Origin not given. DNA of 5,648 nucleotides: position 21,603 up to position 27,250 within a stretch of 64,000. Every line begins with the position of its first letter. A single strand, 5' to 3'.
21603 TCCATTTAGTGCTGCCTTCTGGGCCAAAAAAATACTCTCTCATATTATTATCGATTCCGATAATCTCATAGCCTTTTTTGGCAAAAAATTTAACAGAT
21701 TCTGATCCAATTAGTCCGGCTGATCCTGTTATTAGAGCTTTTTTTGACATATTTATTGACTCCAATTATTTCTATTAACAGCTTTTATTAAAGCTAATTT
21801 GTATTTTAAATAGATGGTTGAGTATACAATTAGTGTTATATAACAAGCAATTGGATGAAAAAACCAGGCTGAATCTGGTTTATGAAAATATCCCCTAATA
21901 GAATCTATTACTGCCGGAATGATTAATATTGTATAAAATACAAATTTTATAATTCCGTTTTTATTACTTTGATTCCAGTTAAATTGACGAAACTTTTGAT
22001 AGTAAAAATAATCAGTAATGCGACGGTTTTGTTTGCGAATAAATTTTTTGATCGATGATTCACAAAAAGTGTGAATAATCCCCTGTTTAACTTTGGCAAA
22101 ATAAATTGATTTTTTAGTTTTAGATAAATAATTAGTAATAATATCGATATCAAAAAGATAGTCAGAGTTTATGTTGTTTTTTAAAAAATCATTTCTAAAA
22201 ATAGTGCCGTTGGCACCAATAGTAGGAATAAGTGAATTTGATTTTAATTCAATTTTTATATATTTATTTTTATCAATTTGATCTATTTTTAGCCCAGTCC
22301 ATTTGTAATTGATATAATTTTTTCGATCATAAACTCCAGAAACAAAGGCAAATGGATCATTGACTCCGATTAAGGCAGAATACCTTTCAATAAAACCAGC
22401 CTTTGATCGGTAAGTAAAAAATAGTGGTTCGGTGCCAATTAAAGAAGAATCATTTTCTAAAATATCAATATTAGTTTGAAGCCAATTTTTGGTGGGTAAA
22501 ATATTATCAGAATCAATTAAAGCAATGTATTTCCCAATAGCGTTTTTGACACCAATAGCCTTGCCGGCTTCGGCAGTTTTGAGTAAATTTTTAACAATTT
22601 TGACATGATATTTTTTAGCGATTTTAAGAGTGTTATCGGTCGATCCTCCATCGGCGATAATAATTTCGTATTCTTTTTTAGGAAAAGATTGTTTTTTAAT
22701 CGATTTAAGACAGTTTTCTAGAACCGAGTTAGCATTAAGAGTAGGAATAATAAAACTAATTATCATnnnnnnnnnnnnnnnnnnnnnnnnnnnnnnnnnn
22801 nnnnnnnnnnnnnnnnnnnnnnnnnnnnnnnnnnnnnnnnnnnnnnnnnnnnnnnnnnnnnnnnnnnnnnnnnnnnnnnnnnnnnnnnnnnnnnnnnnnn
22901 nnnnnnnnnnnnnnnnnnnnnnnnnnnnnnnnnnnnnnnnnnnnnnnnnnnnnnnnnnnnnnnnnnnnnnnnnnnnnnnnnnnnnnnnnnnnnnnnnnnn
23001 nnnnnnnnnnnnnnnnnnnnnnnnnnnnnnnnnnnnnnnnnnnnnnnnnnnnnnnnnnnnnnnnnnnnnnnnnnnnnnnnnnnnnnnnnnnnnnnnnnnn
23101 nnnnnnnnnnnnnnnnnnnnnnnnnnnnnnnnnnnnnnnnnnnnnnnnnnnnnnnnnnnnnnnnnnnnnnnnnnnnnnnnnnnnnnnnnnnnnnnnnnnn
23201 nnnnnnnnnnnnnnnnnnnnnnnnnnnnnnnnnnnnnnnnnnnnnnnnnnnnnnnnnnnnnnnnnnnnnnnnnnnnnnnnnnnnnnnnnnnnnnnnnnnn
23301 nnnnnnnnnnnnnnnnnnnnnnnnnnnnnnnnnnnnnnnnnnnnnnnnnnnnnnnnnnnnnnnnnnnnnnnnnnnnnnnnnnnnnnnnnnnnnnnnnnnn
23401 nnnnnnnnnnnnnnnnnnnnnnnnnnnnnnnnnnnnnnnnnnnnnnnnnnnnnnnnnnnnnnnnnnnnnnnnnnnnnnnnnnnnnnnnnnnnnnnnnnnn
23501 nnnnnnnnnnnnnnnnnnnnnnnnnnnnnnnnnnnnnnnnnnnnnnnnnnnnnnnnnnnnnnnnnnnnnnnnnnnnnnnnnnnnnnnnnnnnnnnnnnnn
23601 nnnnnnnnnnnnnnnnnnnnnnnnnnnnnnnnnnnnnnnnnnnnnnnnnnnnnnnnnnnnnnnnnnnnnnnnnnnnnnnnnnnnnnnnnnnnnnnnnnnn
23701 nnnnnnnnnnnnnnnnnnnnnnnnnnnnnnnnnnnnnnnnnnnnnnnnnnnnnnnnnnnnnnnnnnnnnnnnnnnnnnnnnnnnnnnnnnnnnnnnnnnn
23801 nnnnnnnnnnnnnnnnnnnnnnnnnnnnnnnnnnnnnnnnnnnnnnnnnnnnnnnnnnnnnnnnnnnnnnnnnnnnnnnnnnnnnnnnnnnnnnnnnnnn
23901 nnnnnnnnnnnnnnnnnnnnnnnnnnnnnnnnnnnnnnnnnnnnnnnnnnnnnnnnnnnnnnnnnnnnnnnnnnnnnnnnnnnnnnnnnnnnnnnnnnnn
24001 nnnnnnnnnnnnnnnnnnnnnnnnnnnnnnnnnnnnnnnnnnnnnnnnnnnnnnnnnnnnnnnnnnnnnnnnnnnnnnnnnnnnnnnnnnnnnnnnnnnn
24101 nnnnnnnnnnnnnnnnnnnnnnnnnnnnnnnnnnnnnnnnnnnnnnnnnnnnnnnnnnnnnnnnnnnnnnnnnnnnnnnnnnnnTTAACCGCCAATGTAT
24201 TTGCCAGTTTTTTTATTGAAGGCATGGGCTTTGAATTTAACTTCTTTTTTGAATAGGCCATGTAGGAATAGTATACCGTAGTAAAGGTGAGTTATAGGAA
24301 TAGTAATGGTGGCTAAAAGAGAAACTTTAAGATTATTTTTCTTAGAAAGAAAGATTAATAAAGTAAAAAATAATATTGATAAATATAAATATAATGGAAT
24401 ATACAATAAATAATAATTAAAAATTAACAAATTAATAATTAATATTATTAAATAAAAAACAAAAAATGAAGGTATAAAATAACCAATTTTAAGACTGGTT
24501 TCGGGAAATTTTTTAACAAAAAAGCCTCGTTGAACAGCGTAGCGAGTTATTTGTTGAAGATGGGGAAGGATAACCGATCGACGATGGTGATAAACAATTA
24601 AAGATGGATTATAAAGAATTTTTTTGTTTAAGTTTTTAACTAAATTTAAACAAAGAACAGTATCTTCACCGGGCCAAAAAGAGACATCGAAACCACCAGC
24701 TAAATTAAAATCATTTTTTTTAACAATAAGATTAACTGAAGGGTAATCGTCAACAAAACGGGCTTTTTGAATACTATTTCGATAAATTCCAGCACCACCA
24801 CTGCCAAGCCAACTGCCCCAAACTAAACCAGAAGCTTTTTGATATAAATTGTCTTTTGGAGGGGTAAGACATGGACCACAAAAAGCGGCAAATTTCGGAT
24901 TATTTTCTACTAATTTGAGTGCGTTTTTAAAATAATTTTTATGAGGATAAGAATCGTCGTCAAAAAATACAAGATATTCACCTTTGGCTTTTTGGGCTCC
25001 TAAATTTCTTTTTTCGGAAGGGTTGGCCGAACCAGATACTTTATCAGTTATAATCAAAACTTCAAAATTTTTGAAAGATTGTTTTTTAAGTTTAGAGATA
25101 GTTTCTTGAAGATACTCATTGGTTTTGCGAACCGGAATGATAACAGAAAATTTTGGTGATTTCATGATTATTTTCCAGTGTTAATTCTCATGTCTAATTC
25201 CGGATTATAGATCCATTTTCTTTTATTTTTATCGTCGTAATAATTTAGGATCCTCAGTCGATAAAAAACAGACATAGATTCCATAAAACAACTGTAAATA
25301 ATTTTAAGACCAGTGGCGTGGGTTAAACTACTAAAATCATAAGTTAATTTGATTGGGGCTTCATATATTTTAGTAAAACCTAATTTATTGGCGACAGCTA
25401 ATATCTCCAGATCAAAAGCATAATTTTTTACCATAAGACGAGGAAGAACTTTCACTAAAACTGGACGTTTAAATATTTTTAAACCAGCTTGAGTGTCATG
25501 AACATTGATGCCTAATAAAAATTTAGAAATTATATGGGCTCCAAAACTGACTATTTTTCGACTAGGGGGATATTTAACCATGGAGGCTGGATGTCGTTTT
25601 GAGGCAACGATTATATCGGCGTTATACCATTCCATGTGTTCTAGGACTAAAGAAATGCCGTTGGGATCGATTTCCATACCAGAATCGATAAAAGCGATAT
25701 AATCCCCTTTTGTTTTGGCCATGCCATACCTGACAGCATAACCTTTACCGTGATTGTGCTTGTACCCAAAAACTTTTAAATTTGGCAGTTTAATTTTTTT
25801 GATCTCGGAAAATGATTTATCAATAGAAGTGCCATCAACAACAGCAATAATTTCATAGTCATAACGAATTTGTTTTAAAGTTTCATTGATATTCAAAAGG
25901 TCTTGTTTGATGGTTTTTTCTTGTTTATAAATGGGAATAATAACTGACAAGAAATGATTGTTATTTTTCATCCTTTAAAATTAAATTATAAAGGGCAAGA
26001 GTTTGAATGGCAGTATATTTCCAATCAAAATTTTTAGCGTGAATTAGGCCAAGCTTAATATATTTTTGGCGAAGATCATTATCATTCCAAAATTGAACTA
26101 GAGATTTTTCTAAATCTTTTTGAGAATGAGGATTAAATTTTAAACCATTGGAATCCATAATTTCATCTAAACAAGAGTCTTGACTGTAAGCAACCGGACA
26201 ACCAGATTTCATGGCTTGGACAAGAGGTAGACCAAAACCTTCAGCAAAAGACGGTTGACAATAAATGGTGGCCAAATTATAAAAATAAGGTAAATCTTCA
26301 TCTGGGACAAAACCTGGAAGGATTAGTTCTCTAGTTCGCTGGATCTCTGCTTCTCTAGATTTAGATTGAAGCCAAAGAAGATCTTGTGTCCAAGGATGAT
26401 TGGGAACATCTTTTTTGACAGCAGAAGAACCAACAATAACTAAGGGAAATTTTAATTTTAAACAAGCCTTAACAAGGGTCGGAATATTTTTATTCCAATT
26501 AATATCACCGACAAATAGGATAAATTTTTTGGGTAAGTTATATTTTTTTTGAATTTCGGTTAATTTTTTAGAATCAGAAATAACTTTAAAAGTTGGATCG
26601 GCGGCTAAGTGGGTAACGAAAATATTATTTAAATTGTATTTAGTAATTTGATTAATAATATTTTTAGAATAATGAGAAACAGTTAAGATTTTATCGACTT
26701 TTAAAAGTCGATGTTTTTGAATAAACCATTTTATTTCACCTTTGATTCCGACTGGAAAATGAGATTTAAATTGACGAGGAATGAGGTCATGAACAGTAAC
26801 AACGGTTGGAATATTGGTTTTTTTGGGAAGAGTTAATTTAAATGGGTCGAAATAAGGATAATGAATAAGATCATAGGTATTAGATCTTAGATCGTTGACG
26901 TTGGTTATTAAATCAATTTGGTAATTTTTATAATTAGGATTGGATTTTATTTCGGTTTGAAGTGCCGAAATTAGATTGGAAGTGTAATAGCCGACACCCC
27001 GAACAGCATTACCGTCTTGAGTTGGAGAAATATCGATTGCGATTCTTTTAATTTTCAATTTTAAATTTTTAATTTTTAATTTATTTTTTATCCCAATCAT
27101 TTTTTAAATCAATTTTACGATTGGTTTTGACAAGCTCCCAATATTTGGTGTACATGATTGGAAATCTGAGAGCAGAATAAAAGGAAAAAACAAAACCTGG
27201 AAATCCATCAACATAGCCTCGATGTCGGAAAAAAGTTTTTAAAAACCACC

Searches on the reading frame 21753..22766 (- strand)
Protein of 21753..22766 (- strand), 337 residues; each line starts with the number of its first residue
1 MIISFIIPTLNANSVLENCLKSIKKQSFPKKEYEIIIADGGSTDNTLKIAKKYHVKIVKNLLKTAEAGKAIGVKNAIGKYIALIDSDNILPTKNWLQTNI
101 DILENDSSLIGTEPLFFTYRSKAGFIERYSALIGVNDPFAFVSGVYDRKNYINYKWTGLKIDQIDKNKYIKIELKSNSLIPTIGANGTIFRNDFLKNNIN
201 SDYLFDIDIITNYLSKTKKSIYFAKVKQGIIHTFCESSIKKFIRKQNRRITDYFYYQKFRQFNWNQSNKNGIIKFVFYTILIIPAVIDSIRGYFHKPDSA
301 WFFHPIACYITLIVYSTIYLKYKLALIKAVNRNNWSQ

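Call 26: search_protein_families(library=pfam, proteins=[window:21753-22766:-], max_evalue=0.001)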
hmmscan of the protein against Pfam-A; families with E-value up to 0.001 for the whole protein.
window:21753-22766:- (337 aa): 2 families
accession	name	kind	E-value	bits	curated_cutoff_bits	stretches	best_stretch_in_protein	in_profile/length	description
PF00535.33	Glycos_transf_2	-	3.1e-21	76.5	23.3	1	4-106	1-106/168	Glycosyl transferase family 2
PF13641.12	Glyco_tranf_2_3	-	4.8e-08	33.7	27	1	3-249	3-227/230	Glycosyltransferase like family 2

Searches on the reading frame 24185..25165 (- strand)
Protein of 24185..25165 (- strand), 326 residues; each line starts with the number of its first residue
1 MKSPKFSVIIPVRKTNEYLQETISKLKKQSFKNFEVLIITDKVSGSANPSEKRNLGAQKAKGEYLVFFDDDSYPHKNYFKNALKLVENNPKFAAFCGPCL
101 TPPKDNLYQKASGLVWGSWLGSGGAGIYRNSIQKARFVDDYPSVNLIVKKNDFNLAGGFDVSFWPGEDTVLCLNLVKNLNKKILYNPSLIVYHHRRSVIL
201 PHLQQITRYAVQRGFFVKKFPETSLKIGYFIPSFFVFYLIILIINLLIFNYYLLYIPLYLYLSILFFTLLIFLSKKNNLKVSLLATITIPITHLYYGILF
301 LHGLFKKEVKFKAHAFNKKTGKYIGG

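Call 26: search_protein_families(library=pfam, proteins=[window:24185-25165:-], max_evalue=0.001)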
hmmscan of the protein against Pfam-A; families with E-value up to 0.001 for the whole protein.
window:24185-25165:- (326 aa): 4 families
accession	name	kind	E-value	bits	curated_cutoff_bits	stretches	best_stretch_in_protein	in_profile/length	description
PF00535.33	Glycos_transf_2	-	1.8e-14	54.4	23.3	2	50-113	67-130/168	Glycosyl transferase family 2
PF10111.15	Glyco_tranf_2_2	-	2e-10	41.1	27.3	1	50-196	70-219/276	Glycosyltransferase like family 2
PF13632.12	Glyco_trans_2_3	-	2.5e-09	37.7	27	1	65-272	2-195/198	Glycosyl transferase family group 2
PF13641.12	Glyco_tranf_2_3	-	4.5e-06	27.3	27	0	4-44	1-41/230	Glycosyltransferase like family 2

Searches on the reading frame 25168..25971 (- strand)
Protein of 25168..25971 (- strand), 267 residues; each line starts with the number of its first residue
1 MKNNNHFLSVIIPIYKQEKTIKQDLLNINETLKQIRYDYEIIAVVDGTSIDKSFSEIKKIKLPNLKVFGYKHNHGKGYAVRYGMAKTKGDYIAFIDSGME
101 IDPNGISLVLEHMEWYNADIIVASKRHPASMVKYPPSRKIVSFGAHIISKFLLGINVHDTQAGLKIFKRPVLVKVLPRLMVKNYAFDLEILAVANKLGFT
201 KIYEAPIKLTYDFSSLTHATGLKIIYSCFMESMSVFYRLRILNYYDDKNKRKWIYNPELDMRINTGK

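Call 9: search_protein_families(library=ncbifam, proteins=[window:25168-25971:-], max_evalue=0.01)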
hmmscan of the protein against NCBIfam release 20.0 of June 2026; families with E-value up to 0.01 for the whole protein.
window:25168-25971:- (267 aa): 18 families
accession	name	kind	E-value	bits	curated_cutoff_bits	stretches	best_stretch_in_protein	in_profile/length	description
TIGR03937.1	PgaC_IcaA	equivalog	8.1e-12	44.8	422.3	1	4-114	43-151/407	poly-beta-1,6-N-acetyl-D-glucosamine synthase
NF007482.0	PRK10073.1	equivalog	2.1e-11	43.4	423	1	1-113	1-110/334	glycosyltransferase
NF047588.1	GlcsyltransPgfSStrep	equivalog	6.3e-11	42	500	1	8-174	3-166/308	glycosyltransferase PgfS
NF047683.1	TeichurnBiosyTuaG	equivalog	9.7e-10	38.5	400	1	1-113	1-111/252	teichuronic acid biosynthesis protein TuaG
TIGR04283.1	glyco_like_mftF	equivalog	2.4e-08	33.8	182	1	8-102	1-86/221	TIGR04283 family arsenosugar biosynthesis glycosyltransferase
TIGR03111.1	glyc2_xrt_Gpos1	hypoth_equivalog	5.6e-08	32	363.95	1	8-114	51-157/439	TIGR03111 family XrtG-associated glycosyltransferase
NF007986.1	PRK10714.1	equivalog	7.3e-08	31.8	529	1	8-127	8-130/316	undecaprenyl-phosphate 4-deoxy-4-formamido-L-arabinose transferase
NF010496.0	PRK13915.1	equivalog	8.2e-08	31.7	262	1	4-100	29-128/307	glucosyl-3-phosphoglycerate synthase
NF041875.1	EPS_EpsD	equivalog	2.3e-07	30.6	370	1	8-118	1-106/325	exopolysaccharide biosynthesis glycosyltransferase EpsD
NF058614.1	PPMAGASynPpgS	equivalog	2.3e-07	30.5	370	1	10-213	4-200/226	polyprenyl-phospho-N-acetylgalactosaminyl synthase PpgS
NF038299.1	EPS_HpsN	equivalog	2e-06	27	425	1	8-107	3-100/317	hormogonium polysaccharide biosynthesis glycosyltransferase HpsN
NF038302.1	EPS_HpsE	equivalog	3.4e-06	26.2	300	1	8-127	3-125/307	hormogonium polysaccharide biosynthesis glycosyltransferase HpsE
TIGR04182.1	glyco_TIGR04182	equivalog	5.7e-06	25.9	325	1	9-194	3-175/293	S-layer glycoprotein N-glycosyltransferase AglJ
NF050050.1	ProtGlycPglI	equivalog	1.2e-05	24.8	500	1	7-114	3-109/306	GalNAc(5)-diNAcBac-PP-undecaprenol beta-1,3-glucosyltransferase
TIGR04017.1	WcaA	equivalog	2.2e-05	24.2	495.75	1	4-118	3-115/279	colanic acid biosynthesis glycosyltransferase WcaA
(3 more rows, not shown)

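Call 27: search_protein_families(library=pfam, proteins=[window:25168-25971:-], max_evalue=0.001)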
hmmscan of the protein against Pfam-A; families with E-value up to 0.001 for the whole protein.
window:25168-25971:- (267 aa): 2 families
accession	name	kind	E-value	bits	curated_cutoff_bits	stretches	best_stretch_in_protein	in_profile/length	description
PF00535.33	Glycos_transf_2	-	3.5e-21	76.3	23.3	1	9-174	1-166/168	Glycosyl transferase family 2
PF10111.15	Glyco_tranf_2_2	-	3.2e-08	33.8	27.3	1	9-97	1-90/276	Glycosyltransferase like family 2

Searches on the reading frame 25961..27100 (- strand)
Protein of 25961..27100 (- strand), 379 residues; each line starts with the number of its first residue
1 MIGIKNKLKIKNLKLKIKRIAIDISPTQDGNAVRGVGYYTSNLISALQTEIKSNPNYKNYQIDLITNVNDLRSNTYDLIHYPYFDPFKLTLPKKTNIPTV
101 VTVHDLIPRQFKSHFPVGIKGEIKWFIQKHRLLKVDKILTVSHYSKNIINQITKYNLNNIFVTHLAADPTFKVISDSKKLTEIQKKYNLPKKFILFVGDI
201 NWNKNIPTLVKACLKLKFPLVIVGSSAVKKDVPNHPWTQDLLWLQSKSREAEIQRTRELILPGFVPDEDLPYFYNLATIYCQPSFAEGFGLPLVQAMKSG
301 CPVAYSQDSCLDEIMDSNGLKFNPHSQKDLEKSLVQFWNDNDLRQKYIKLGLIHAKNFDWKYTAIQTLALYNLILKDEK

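Call 27: search_protein_families(library=pfam, proteins=[window:25961-27100:-], max_evalue=0.001)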
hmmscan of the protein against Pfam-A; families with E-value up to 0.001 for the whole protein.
window:25961-27100:- (379 aa): 3 families
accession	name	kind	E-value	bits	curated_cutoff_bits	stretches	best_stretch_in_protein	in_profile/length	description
PF00534.26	Glycos_transf_1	-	9.9e-23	81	26.4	1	183-349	5-167/172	Glycosyl transferases group 1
PF13692.12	Glyco_trans_1_4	-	1.9e-15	57.8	27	1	192-340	2-142/142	Glycosyl transferases group 1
PF13439.12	Glyco_transf_4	-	1.4e-09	38.6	28.5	1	65-168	62-167/170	Glycosyltransferase Family 4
